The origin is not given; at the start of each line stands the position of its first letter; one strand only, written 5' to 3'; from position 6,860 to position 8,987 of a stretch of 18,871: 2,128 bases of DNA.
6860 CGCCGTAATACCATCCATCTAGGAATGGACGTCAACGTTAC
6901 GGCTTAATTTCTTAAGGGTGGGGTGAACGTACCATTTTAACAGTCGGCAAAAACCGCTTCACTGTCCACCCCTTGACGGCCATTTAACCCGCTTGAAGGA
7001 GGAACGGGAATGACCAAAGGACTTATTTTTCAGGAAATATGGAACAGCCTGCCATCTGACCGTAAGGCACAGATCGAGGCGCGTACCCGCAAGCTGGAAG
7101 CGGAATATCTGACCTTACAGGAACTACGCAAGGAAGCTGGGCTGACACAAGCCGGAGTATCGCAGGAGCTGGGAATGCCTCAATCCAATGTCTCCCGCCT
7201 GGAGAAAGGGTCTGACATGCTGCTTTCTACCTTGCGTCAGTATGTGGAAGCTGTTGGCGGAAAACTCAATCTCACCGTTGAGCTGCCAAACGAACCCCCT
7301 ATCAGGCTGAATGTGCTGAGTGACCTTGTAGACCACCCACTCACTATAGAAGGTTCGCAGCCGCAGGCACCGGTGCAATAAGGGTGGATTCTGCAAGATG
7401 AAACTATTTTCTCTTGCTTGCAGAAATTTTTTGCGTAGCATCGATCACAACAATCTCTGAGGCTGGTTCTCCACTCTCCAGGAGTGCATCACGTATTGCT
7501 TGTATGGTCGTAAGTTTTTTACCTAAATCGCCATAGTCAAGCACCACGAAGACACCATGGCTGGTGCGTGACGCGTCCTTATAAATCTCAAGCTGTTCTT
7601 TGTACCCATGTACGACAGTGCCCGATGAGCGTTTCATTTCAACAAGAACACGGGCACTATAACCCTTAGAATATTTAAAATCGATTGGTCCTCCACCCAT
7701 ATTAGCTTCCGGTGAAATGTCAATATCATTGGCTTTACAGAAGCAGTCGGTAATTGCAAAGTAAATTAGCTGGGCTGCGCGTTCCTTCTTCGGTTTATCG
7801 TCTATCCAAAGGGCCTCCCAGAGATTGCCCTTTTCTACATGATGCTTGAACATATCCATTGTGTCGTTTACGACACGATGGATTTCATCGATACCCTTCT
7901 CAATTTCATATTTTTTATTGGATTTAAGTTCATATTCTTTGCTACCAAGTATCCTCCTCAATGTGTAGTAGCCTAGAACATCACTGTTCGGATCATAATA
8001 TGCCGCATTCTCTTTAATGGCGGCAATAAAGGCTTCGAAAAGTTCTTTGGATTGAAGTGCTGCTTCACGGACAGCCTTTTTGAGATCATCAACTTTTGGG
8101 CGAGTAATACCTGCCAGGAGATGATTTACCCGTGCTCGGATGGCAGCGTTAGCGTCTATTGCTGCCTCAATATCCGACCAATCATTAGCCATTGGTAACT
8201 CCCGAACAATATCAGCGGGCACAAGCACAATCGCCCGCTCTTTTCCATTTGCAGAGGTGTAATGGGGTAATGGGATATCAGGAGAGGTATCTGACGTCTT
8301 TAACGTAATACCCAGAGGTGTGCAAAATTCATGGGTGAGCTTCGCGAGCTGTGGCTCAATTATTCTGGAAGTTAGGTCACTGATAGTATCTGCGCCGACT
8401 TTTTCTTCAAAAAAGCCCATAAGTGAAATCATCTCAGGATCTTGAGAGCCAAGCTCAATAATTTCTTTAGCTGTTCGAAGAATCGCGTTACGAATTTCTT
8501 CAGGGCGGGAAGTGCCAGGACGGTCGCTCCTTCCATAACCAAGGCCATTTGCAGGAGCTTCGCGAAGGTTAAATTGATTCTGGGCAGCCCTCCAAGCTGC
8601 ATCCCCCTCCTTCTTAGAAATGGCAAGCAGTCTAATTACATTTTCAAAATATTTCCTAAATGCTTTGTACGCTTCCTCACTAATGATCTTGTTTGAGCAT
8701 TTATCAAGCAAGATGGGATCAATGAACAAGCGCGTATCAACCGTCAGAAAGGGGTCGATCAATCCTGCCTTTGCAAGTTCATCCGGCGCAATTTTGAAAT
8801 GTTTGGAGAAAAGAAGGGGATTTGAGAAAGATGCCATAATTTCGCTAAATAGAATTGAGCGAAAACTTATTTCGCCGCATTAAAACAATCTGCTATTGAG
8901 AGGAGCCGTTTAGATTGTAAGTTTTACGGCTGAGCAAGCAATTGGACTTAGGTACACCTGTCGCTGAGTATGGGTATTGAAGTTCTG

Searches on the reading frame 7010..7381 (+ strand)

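Call 8: search_protein_families(library=pfam, proteins=[window:7010-7381:+], max_evalue=0.01)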
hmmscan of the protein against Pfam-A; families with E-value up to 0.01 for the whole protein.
window:7010-7381:+ (123 aa): 8 families
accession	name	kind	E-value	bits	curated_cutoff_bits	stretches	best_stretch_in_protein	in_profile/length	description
PF13560.12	HTH_31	-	1.5e-08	35.3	27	1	35-83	5-55/64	Helix-turn-helix domain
PF13744.12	HTH_37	-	3.3e-08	33.7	27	1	17-91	8-80/80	Helix-turn-helix domain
PF01381.28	HTH_3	-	7e-08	32.8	23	1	36-76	1-42/55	Helix-turn-helix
PF04545.22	Sigma70_r4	-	8.1e-05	22.5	24.1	1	38-66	14-42/50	Sigma-70, region 4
PF13412.12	HTH_24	-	0.00088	19.2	21.9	1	36-63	9-36/48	Winged helix-turn-helix DNA-binding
PF12802.13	MarR_2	-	0.0013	19.3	27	1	31-64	6-40/61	MarR family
PF12844.13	HTH_19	-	0.0013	19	30.2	1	36-83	4-52/64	Helix-turn-helix domain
PF13413.12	HTH_25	-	0.0052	17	24.6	0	35-68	1-34/62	Helix-turn-helix domain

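Call 77: search_protein_families(library=padloc, proteins=[window:7010-7381:+], max_evalue=0.01)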
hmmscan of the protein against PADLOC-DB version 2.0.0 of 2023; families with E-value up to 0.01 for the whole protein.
window:7010-7381:+ (123 aa): 3 families
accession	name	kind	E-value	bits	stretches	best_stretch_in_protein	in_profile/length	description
PDLC02926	HTH_VI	-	8.2e-07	27.2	1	35-82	5-53/92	-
PDLC04142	capH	-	0.00092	18.2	1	36-68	11-43/103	capH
PDLC03951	RmrA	-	0.0082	13.1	1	35-70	12-47/400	-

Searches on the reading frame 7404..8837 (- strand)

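Call 8: search_protein_families(library=pfam, proteins=[window:7404-8837:-], max_evalue=0.01)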
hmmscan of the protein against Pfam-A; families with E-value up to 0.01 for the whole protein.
window:7404-8837:- (477 aa): 0 families

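Call 76: search_protein_families(library=ncbifam, proteins=[window:7404-8837:-], max_evalue=0.01)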
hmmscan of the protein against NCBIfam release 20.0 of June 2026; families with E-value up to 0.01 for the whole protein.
window:7404-8837:- (477 aa): 0 families

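Call 77: search_protein_families(library=padloc, proteins=[window:7404-8837:-], max_evalue=0.01)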
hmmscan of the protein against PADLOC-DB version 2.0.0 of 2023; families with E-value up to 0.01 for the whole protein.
window:7404-8837:- (477 aa): 1 family
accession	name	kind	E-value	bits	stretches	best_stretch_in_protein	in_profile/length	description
PDLC04597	PDC-M36A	-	5e-07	26.9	1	29-182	26-172/457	-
